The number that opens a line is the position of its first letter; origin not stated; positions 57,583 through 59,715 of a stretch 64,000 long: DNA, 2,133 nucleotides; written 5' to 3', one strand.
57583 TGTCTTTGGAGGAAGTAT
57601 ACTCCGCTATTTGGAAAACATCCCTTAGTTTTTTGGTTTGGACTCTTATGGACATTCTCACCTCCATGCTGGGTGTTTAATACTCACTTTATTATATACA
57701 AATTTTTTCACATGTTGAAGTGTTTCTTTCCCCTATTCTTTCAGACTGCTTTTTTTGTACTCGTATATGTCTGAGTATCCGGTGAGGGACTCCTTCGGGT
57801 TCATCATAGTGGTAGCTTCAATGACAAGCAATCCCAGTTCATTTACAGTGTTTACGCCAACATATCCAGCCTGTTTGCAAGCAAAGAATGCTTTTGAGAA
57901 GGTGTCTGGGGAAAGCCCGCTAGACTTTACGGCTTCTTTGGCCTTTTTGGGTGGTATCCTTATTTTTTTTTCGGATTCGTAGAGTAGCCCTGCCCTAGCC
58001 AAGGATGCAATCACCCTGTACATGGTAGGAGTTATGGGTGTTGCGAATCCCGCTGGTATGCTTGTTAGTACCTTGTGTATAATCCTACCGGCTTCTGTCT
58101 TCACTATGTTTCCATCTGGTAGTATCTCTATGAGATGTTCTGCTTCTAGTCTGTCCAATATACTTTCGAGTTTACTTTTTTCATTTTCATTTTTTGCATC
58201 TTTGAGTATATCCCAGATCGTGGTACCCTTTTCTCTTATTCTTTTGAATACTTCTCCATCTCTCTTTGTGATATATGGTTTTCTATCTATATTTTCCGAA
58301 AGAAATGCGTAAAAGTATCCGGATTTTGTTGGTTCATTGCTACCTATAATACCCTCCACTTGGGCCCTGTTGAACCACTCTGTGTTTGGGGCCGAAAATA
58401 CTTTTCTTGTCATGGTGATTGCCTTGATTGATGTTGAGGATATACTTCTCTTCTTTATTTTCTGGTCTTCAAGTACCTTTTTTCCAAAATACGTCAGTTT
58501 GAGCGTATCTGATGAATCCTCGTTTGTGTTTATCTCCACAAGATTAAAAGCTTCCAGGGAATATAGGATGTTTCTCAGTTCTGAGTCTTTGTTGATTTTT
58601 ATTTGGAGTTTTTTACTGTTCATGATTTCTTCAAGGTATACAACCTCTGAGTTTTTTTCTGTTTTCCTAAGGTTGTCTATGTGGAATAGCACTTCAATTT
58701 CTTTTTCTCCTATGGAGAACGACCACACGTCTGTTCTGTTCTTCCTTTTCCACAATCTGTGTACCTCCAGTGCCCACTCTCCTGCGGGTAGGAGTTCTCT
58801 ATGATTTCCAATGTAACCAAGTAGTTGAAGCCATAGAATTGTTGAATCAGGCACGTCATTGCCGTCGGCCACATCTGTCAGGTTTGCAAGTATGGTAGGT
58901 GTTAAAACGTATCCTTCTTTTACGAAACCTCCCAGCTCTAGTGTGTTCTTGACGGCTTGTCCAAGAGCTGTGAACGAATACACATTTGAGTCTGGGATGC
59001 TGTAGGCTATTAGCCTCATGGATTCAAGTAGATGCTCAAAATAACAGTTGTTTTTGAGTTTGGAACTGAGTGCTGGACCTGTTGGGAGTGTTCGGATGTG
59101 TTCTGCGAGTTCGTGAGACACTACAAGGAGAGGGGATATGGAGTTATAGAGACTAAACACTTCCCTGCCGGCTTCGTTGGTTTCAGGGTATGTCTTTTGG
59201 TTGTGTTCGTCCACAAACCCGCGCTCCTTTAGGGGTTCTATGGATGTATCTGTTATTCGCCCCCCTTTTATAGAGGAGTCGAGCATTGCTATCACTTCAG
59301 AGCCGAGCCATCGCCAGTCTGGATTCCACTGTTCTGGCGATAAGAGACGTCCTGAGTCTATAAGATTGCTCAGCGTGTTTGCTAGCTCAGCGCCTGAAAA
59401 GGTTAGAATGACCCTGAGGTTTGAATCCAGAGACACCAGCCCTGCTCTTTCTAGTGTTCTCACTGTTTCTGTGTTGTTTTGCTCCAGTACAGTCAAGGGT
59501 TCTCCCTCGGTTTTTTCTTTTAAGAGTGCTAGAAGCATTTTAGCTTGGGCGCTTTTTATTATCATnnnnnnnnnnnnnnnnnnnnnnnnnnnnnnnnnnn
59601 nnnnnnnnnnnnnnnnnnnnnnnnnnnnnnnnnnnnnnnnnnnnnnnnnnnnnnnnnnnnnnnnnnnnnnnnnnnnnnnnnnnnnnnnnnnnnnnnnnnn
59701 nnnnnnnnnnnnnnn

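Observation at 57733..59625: Unknown 610-aa repeat protein with winged-helix-like motifs sits where dnaA normally precedes dnaN-recF-gyrB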

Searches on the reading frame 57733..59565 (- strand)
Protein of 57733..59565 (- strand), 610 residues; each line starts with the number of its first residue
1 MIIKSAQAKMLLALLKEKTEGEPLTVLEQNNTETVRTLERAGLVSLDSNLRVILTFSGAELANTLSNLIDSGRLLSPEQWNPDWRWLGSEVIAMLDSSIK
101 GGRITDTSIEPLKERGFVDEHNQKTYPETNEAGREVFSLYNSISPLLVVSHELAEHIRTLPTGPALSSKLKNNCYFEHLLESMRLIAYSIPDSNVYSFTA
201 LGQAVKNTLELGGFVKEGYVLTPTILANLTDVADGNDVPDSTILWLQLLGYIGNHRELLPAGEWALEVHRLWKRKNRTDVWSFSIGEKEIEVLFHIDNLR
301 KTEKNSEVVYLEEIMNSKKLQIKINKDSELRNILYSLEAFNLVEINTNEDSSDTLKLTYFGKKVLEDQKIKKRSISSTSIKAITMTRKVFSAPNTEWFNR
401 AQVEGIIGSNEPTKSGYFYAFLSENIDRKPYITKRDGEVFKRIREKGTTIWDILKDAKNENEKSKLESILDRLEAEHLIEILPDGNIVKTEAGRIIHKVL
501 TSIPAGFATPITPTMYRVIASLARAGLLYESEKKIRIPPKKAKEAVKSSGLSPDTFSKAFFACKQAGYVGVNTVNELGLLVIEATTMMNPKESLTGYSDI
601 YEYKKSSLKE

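Call 3: search_protein_families(library=pfam, proteins=[window:57733-59565:-], max_evalue=1)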
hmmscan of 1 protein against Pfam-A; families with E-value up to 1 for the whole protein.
window:57733-59565:- (610 aa): 5 families
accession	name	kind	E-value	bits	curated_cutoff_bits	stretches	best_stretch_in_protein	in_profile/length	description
PF04458.17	DUF505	-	1.1e-163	546.5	28.7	2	317-584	354-621/622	Protein of unknown function (DUF505)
PF07830.18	PP2C_C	-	0.031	15.1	28.5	0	450-490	32-70/80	Protein serine/threonine phosphatase 2C, C-terminal domain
PF21980.2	MksE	-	0.083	13.7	27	0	452-485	113-147/163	Condensin complex protein MksE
PF01978.25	TrmB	-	0.15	12.4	25.6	0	513-539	37-59/68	Sugar-specific transcriptional regulator TrmB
PF06969.22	HemN_C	-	0.17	12.4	24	0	11-49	22-56/67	HemN C-terminal domain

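Call 4: search_protein_families(library=ncbifam, proteins=[window:57733-59565:-], max_evalue=1)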
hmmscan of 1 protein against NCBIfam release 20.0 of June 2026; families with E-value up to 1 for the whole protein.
window:57733-59565:- (610 aa): 1 family
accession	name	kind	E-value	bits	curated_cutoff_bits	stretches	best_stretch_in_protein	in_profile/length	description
NF053658.1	SSO5209_fam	equivalog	0.048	13.4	140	0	178-213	37-74/81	SSO5209 family protein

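Call 5: search_solved_structures(query=window:57733-59565:-, max_evalue=1)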
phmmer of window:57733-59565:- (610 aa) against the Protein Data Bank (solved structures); distinct sequences matched with E-value up to 1: 0.

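Call 9: find_homologous_proteins(query=window:57733-59565:-, max_evalue=0.001)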
Query window:57733-59565:- (610 aa): 231 proteins with E <= 0.001 among 8000 candidates; the best 120 are listed.
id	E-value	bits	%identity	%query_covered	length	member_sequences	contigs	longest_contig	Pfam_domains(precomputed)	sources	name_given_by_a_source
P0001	0.0e+0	1347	100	100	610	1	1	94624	PF04458.19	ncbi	-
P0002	7.5e-228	776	56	100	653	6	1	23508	PF04458.19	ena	-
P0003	4.9e-227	773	56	100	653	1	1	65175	PF04458.19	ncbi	-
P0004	1.0e-219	749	53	100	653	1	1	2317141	PF04458.19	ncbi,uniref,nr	ncbi:conserved hypothetical protein [Thermotomaculum hydrothermale]|uniref:DUF505 domain-containing 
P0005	2.3e-218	744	55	100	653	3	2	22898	PF04458.19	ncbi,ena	-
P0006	2.2e-216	738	55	100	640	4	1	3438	PF04458.19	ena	-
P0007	7.5e-215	733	54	100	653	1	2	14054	PF04458.19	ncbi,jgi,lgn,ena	-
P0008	7.7e-214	729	54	100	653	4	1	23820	PF04458.19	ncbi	-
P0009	2.0e-208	712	54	100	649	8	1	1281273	PF04458.19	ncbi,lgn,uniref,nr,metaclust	ncbi:DUF505 domain-containing protein [Hippea alviniae]|uniref:DUF505 domain-containing protein n=1 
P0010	2.4e-190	652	52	100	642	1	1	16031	PF04458.19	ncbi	-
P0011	2.9e-174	599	47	100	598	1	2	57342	PF04458.19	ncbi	-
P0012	1.4e-162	560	44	100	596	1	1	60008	PF04458.19,PF24409.2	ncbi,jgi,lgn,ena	-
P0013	3.1e-159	549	44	98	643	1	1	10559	PF04458.19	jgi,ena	-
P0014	1.3e-156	541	44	91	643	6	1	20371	PF04458.19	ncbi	-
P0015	1.2e-153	531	43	98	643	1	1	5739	PF04458.19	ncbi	-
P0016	1.3e-153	531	43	98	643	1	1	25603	PF04458.19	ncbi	-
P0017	2.8e-153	530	44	98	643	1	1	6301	PF04458.19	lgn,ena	-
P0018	4.6e-153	529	43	98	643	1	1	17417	PF04458.19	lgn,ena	-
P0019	5.5e-153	529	43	98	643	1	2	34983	PF04458.19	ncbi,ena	-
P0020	5.7e-153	529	44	98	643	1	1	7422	PF04458.19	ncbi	-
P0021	9.5e-153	528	43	98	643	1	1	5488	PF04458.19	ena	-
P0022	6.7e-152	525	43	98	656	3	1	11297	PF04458.19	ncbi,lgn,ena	-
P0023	2.0e-150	520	42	98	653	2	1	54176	PF04458.19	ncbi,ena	-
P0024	8.4e-150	518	42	98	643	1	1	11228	PF04458.19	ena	-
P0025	1.5e-149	517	44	97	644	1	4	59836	PF04458.19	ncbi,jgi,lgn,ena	-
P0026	3.2e-149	516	42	98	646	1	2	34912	PF04458.19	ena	-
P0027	8.7e-149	515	42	98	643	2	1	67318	PF04458.19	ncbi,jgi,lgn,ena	-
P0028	3.4e-148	513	42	98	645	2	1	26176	PF04458.19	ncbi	ncbi:DUF505 domain-containing protein [Thermodesulfatator atlanticus]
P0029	3.4e-147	509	43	98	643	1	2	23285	PF04458.19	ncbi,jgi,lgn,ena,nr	ncbi:MAG: DUF505 domain-containing protein [Thermodesulfobacteria bacterium]|nr:DUF505 domain-contai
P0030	3.8e-147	509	44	98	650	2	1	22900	PF04458.19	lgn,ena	-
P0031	4.7e-147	509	41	99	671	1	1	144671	PF04458.19,PF25213.2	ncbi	-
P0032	7.5e-147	508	42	98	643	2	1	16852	PF04458.19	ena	-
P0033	5.3e-146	506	40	99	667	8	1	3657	PF04458.19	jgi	-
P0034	7.4e-146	505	42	98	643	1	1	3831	PF04458.19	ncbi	-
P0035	1.1e-145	504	42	98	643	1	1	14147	PF04458.19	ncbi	-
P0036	2.6e-145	503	42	98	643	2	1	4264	PF04458.19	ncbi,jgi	-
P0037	9.4e-145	501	42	98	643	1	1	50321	PF04458.19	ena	-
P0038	5.3e-144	499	41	98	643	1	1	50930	PF04458.19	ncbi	-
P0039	7.5e-144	498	41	98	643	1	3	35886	PF04458.19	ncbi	-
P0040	8.6e-144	498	42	97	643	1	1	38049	PF04458.19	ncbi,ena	-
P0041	2.0e-143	497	42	97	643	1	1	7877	PF04458.19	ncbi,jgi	-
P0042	2.4e-143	497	40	98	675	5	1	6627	PF04458.19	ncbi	-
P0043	4.3e-143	496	41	97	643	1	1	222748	PF04458.19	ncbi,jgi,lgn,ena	-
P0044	2.6e-142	493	43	98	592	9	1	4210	PF04458.19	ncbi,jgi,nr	ncbi:MAG: hypothetical protein DRG33_04475 [Deltaproteobacteria bacterium]|nr:MAG: hypothetical prot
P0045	6.4e-141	489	40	98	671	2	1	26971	PF04458.19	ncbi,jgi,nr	ncbi:MAG: DUF505 domain-containing protein [Chloroflexi bacterium]|nr:DUF505 domain-containing prote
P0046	1.7e-140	487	40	98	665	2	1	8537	PF04458.19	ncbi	-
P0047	2.1e-140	487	40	98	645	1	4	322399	PF04458.19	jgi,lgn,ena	jgi:hypothetical protein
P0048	4.3e-140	486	40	97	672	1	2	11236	PF04458.19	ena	-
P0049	7.2e-140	485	39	98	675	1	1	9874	PF04458.19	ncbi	-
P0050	7.2e-140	485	40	98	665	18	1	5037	PF04458.19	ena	-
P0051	7.6e-140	485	40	98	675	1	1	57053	PF04458.19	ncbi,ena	-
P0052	6.5e-139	482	40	98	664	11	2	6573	PF04458.19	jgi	-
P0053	1.9e-138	481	40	97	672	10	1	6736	PF04458.19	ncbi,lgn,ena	-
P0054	2.0e-137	477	40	98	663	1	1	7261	PF04458.19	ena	-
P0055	2.9e-137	477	41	98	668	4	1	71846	PF04458.19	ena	-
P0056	5.1e-137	476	40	98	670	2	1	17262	PF04458.19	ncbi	-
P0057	5.3e-137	476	40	98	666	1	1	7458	PF04458.19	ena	-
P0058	7.0e-137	475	39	98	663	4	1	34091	PF04458.19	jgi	-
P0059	1.3e-136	474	41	98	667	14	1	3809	PF04458.19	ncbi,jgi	-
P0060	2.5e-136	474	40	98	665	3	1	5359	PF04458.19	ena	-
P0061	3.0e-136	473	40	92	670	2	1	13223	PF04458.19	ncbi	-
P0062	3.5e-136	473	40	97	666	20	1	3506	PF04458.19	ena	-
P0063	3.6e-136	473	40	98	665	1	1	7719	PF04458.19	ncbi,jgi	-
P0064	4.7e-136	473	40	99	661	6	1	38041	PF04458.19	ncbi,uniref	ncbi:DUF505 domain-containing protein [Caldisericum exile]|uniref:DUF505 domain-containing protein n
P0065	6.3e-136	472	40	97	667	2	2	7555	PF04458.19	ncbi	-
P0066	1.1e-135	471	38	98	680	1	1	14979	PF04458.19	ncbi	-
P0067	1.2e-135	471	40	98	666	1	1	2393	PF04458.19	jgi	-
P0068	2.4e-135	470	40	98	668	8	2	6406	PF04458.19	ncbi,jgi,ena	-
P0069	3.5e-135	470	39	98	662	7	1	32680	PF04458.19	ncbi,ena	-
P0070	4.3e-135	469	40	98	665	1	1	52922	PF04458.19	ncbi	-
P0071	7.6e-135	469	40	98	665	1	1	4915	PF04458.19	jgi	-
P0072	9.8e-135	468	38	99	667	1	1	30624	PF04458.19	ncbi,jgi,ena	-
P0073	2.0e-134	467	40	96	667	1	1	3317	PF04458.19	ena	-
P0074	3.6e-134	466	38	99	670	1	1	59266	PF04458.19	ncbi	-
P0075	6.1e-134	466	39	99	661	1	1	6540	PF04458.19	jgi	jgi:hypothetical protein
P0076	1.1e-133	465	38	98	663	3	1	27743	PF04458.19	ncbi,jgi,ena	ncbi:DUF505 domain-containing protein [Oceanithermus sp.]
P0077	1.3e-133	465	38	97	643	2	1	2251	PF04458.19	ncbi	-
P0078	1.3e-133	465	39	99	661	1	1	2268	PF04458.19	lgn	-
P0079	1.4e-133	464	39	99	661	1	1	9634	PF04458.19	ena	-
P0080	2.0e-133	464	39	99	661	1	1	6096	PF04458.19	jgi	jgi:hypothetical protein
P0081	2.3e-133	464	38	98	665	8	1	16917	PF04458.19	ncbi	ncbi:DUF505 domain-containing protein [Oceanithermus sp.]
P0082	2.4e-133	464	39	99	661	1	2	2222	PF04458.19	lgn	-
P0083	2.4e-133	464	39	99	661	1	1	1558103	PF04458.19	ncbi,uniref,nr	ncbi:DUF505 domain-containing protein [Caldisericum exile]|uniref:DUF505 domain-containing protein n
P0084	2.5e-133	464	39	99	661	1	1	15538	PF04458.19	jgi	jgi:hypothetical protein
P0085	2.7e-133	464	39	99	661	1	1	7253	PF04458.19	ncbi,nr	ncbi:MAG: DUF505 domain-containing protein [Caldisericum sp.]|nr:DUF505 domain-containing protein [C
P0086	3.5e-133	463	39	99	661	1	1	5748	PF04458.19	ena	-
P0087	4.0e-133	463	39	99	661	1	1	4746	PF04458.19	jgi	-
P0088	4.2e-133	463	39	99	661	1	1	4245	PF04458.19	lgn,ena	-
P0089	5.0e-133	463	39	99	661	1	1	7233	PF04458.19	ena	-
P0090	5.1e-133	463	39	99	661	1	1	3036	PF04458.19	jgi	jgi:hypothetical protein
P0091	6.0e-133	462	39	98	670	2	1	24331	PF04458.19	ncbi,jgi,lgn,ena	-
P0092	6.4e-133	462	39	99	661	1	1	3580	PF04458.19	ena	-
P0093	7.5e-133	462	39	99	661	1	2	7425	PF04458.19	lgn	-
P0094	8.6e-133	462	40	98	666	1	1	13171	PF04458.19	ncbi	-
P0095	9.0e-133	462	39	99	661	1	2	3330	PF04458.19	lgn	-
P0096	3.6e-132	460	41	92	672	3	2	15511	PF04458.19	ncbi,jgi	-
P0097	4.0e-132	460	38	98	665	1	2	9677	PF04458.19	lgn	-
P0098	4.9e-132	459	41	97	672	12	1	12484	PF04458.19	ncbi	-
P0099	5.2e-132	459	39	97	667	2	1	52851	PF04458.19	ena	-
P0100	7.7e-132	459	38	98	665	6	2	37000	PF04458.19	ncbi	ncbi:DUF505 domain-containing protein [Oceanithermus sp.]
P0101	1.2e-131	458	38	98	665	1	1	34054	PF04458.19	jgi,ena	-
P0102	1.5e-131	458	39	98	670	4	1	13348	PF04458.19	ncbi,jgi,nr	ncbi:MAG: DUF505 domain-containing protein [Chloroflexi bacterium]|nr:DUF505 domain-containing prote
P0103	3.2e-131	457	39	98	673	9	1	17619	PF04458.19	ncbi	-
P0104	5.1e-131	456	39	98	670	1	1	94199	PF04458.19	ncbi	-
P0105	5.5e-131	456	38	98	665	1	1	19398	PF04458.19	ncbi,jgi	-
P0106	5.9e-131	456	38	97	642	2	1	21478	PF04458.19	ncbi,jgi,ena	-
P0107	1.2e-130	455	37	97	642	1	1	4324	PF04458.19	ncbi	-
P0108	4.0e-130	453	38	99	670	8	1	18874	PF04458.19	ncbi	-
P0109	6.5e-129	449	38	98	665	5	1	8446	PF04458.19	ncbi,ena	-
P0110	6.5e-129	449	38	98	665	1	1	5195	PF04458.19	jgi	-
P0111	3.3e-128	447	37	98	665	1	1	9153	PF04458.19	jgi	-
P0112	4.8e-128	446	37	97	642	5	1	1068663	PF04458.19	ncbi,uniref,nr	ncbi:DUF505 domain-containing protein [Thermopetrobacter sp. TC1]|uniref:DUF505 domain-containing pr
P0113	1.2e-127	445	39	98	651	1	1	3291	PF04458.19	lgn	-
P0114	2.2e-127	444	38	98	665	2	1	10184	PF04458.19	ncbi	-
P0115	2.8e-127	444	37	98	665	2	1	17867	PF04458.19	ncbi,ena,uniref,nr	ncbi:MAG TPA: DUF505 domain-containing protein [Oceanithermus profundus]|uniref:DUF505 domain-contai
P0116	7.7e-127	442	40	98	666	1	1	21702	PF04458.19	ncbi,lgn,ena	-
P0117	2.5e-125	437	38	98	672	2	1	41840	PF04458.19,PF24409.2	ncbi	-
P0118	1.9e-124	434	38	97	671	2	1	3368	PF04458.19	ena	-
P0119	2.3e-124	434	37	92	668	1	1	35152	PF04458.19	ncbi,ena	-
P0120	2.4e-124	434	40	97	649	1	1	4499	PF04458.19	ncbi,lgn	-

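Call 11: find_encoding_contigs(protein=P0001, flank=10000, max_places=3)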
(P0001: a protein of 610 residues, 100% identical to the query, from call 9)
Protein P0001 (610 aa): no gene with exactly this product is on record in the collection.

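Call 13: find_related_loci(query=A1, collection=genome_contigs, flank=10000)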
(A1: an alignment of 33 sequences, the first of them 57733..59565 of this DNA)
Query A1 (610 aa) in genome_contigs; peptide patterns used: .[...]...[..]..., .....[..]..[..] (x = any residue, [..] = any of these).
138 stretches matched a pattern; 109 encode a relative of the query (tblastn E <= 1e-3); the best 80 are kept; 80 distinct loci.
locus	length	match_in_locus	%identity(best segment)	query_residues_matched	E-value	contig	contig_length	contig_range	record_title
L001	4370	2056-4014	54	1-610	0e+0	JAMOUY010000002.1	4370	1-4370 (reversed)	MAG: Acidobacteria bacterium isolate PIR-30_metabat1_scaf2bin.045 PIR-30_scaffold_10330_c1, whole genome shotgun sequenc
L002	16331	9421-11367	54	1-610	0e+0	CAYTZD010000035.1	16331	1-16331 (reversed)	MAG TPA_asm: uncultured Hippea sp. isolate binchicken_co36_212 genome assembly, contig: NODE_2292_length_16331_cov_52.74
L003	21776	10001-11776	44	1-608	7e-170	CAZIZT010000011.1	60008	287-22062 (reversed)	MAG TPA_asm: uncultured Desulfurellales bacterium isolate binchicken_co219_109 genome assembly, contig: k141_1515591, wh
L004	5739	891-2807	43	1-597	5e-166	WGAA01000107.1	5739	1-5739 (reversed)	MAG: Anaerolineae bacterium isolate S143_38 k151_216207, whole genome shotgun sequence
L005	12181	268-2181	43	1-596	1e-161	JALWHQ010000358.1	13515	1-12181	MAG: Anaerolineae bacterium isolate M17_maxbin2_scaf2bin.060 M17_NODE_4435_length_13515_cov_3.005303, whole genome shotg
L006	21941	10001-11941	42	1-598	7e-160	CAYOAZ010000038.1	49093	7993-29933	MAG TPA_asm: uncultured Anaerolineae bacterium isolate binchicken_co219_180 genome assembly, contig: k141_1203970, whole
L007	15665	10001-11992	40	1-602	1e-158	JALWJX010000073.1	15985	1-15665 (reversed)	MAG: Candidatus Kapaibacterium sp. isolate M17_metabat1_scaf2bin.117 M17_NODE_3259_length_15985_cov_1.849350, whole geno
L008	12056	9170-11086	42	1-597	1e-156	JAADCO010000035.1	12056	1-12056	MAG: Thermodesulfobacteriota bacterium isolate L_MaxBin.001 contig-127_6014, whole genome shotgun sequence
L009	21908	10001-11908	44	1-594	3e-153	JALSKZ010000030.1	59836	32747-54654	MAG: Thermodesulfobacteriales bacterium isolate 355-202_metabat1_scaf2bin.030 355-202_scaffold_195_c1, whole genome shot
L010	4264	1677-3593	42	1-597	1e-156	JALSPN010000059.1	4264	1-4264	MAG: Thermodesulfobacteriales bacterium isolate 356-284_metabat2_scaf2bin.062 356-284_scaffold_17430_c1, whole genome sh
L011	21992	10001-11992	40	1-598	4e-151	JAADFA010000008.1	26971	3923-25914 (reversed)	MAG: Chloroflexota bacterium isolate L_MetaBat.66 contig-127_1363, whole genome shotgun sequence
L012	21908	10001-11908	41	1-594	8e-151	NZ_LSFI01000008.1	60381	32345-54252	Thermodesulfatator autotrophicus strain S606 contig8, whole genome shotgun sequence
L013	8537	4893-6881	40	1-600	2e-150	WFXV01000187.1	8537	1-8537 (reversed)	MAG: Thermaceae bacterium isolate S141_69 k151_344687, whole genome shotgun sequence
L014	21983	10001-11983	40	1-600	2e-150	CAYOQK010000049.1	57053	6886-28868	MAG TPA_asm: uncultured bacterium isolate binchicken_co219_10 genome assembly, contig: k141_1624491, whole genome shotgu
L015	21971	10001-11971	41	1-591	3e-149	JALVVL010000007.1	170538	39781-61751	MAG: Anaerolineales bacterium isolate M10_metabat1_scaf2bin.023 M10_NODE_14_length_170538_cov_12.700454, whole genome sh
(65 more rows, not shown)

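Call 24: find_encoding_contigs(protein=P0004, flank=8000, max_places=2)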
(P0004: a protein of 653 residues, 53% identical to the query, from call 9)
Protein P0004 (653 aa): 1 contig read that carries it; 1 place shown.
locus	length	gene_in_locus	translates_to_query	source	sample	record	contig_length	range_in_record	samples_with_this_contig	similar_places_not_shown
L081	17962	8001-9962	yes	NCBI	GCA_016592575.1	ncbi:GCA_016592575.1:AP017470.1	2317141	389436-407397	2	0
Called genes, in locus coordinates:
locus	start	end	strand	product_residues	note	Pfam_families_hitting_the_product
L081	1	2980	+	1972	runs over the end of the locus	PF08309:LVIVD (weak)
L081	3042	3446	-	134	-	-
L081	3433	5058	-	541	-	PF02366:PMT, PF13231:PMT_2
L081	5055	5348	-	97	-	PF07578:LAB_N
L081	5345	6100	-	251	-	PF00535:Glycos_transf_2, PF10111:Glyco_tranf_2_2, PF13506:Glyco_transf_21 (weak), PF13641:Glyco_tranf_2_3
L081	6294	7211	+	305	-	PF01063:Aminotran_4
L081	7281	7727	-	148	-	PF00011:HSP20, PF17886:ArsA_HSP20 (weak)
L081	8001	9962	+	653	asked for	PF04458:DUF505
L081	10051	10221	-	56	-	-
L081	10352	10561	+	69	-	-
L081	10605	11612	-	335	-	PF01210:NAD_Gly3P_dh_N, PF02558:ApbA (weak), PF03446:NAD_binding_2 (faint), PF03807:F420_oxidored (faint), PF07479:NAD_Gly3P_dh_C, PF20618:GPD_NAD_C_bact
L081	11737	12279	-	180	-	PF10469:AKAP7_NLS, PF02834:LigT_PEase, PF13563:2_5_RNA_ligase2, PF02834:LigT_PEase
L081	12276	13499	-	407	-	PF00994:MoCF_biosynth, PF02464:CinA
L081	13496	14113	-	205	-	PF01071:GARS_A, PF02843:GARS_C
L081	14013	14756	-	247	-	PF02844:GARS_N, PF01071:GARS_A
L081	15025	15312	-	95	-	-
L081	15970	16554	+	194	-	PF01726:LexA_DNA_bind, PF08279:HTH_11 (weak), PF00717:Peptidase_S24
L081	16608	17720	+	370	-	PF00817:IMS, PF11799:IMS_C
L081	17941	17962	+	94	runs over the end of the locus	-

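Call 25: find_encoding_contigs(protein=P0003, flank=8000, max_places=2)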
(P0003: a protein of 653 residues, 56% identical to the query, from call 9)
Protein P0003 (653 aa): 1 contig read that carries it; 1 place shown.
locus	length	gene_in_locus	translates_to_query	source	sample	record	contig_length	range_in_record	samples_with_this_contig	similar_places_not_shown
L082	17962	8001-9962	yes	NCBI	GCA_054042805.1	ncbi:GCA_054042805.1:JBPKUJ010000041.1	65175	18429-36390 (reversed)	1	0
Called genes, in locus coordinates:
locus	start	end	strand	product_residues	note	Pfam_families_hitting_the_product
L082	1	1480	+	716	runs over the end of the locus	PF19313:DUF5916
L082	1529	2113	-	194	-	PF05683:Fumerase_C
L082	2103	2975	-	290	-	PF05681:Fumerase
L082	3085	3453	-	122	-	-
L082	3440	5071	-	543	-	PF02366:PMT, PF13231:PMT_2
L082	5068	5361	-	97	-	PF07578:LAB_N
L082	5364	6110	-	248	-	PF00535:Glycos_transf_2, PF10111:Glyco_tranf_2_2, PF13641:Glyco_tranf_2_3 (weak)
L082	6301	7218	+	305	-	PF01063:Aminotran_4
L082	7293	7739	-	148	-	PF00011:HSP20, PF17886:ArsA_HSP20 (weak)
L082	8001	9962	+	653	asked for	PF04458:DUF505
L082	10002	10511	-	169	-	PF01048:PNP_UDP_1 (weak)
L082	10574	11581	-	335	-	PF01210:NAD_Gly3P_dh_N, PF02558:ApbA (weak), PF03446:NAD_binding_2 (weak), PF03807:F420_oxidored (faint), PF07479:NAD_Gly3P_dh_C, PF20618:GPD_NAD_C_bact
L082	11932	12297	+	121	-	-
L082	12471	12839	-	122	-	PF01934:HepT-like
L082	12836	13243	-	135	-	PF18765:Polbeta, PF01909:NTP_transf_2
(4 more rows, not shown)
